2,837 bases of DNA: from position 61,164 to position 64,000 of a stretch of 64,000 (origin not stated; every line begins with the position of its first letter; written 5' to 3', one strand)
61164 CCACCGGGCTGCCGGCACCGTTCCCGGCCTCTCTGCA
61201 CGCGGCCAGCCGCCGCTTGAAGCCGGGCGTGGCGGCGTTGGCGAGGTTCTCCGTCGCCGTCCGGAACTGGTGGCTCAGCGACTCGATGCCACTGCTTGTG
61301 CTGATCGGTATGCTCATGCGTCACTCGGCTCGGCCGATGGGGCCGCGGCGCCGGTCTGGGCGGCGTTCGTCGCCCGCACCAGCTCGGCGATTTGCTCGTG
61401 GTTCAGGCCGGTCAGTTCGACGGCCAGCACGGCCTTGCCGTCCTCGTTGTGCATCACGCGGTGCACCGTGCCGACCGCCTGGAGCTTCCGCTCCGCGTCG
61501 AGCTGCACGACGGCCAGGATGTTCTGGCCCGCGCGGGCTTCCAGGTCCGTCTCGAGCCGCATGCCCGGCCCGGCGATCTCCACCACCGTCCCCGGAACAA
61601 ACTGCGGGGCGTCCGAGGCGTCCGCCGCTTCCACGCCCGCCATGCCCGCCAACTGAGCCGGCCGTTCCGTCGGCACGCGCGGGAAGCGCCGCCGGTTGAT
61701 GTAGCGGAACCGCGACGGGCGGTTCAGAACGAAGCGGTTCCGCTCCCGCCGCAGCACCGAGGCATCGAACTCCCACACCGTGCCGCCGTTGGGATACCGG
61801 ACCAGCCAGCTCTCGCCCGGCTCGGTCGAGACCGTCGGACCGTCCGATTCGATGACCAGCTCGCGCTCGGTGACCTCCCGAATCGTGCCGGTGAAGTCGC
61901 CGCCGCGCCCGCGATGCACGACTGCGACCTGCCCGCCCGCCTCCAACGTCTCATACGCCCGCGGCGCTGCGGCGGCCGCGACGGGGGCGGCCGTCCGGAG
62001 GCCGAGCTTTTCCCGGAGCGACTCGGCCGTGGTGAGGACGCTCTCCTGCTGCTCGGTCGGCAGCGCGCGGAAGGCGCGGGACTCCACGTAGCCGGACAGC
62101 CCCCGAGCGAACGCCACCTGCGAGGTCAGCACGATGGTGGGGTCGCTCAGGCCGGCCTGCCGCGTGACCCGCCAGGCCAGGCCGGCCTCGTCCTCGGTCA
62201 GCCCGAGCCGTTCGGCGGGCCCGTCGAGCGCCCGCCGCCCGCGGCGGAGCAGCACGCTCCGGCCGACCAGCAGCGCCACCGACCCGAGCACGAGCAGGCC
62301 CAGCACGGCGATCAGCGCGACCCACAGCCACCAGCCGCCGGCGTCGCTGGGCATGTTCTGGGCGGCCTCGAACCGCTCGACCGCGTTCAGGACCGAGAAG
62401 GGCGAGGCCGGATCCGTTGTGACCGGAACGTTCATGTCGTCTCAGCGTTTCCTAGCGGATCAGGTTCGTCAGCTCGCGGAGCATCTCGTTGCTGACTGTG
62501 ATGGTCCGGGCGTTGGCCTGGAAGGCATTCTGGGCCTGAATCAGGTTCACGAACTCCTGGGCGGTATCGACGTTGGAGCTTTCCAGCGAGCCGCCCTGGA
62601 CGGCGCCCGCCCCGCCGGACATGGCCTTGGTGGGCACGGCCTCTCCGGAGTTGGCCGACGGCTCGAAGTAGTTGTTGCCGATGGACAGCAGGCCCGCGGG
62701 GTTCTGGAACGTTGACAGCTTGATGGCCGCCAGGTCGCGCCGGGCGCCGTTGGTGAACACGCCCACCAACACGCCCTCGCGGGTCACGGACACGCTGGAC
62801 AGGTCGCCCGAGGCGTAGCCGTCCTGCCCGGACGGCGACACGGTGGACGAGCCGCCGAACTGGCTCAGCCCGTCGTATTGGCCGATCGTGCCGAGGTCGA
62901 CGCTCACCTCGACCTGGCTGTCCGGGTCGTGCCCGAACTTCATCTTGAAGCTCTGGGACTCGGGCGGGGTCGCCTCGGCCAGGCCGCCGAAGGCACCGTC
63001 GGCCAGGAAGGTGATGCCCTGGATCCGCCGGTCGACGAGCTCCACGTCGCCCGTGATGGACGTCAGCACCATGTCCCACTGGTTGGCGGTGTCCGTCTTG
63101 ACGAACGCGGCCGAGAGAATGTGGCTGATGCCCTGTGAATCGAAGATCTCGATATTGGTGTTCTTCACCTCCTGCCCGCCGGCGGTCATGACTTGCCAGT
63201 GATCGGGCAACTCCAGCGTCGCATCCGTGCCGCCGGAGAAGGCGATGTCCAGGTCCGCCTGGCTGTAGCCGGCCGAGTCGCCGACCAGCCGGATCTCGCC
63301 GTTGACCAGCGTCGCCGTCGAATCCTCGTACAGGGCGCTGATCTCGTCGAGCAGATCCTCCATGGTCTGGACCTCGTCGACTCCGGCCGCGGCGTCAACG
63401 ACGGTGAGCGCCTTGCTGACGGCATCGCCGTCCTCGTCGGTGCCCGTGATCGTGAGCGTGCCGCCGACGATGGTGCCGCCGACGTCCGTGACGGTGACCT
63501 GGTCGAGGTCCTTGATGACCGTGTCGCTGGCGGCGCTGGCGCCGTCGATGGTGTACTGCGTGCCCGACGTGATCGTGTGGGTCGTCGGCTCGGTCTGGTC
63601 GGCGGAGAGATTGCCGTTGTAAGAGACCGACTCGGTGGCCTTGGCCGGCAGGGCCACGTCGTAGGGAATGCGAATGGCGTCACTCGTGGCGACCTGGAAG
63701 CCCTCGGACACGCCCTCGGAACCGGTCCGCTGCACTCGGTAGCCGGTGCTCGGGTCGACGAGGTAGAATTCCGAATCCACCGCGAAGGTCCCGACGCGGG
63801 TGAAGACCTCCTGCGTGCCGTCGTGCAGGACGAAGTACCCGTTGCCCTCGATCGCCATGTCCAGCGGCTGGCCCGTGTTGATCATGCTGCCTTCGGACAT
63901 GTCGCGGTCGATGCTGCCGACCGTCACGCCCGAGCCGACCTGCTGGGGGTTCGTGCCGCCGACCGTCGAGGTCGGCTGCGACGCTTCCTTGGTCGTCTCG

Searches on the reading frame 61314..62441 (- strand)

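Call 28: search_protein_families(library=pfam, proteins=[window:61314-62441:-], max_evalue=0.0001)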
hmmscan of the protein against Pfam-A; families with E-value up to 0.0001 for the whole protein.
window:61314-62441:- (375 aa): 1 family
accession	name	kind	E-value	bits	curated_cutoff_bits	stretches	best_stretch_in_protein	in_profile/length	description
PF07238.19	PilZ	-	9e-07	29.6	22.5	1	249-358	1-100/102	PilZ domain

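Call 32: search_protein_families(library=ncbifam, proteins=[window:61314-62441:-], max_evalue=0.001)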
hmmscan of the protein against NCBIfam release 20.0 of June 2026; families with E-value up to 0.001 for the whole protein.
window:61314-62441:- (375 aa): 0 families

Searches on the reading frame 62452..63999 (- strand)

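Call 28: search_protein_families(library=pfam, proteins=[window:62452-63999:-], max_evalue=0.0001)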
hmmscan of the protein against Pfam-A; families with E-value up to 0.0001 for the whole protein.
window:62452-63999:- (515 aa): 3 families
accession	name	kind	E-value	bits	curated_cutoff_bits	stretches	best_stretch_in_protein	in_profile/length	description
PF06429.18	Flg_bbr_C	-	8.8e-16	57.6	23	1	469-513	2-46/46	Flagellar basal body rod FlgEFG protein C-terminal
PF07559.19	FlgE_D2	-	4.9e-12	47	22.7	1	279-395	22-142/142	Flagellar basal body protein FlaE D2 domain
PF22692.1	LlgE_F_G_D1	-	7.4e-10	39.3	27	1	49-131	1-62/64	Flagellar hook protein FlgE/F/G D1 domain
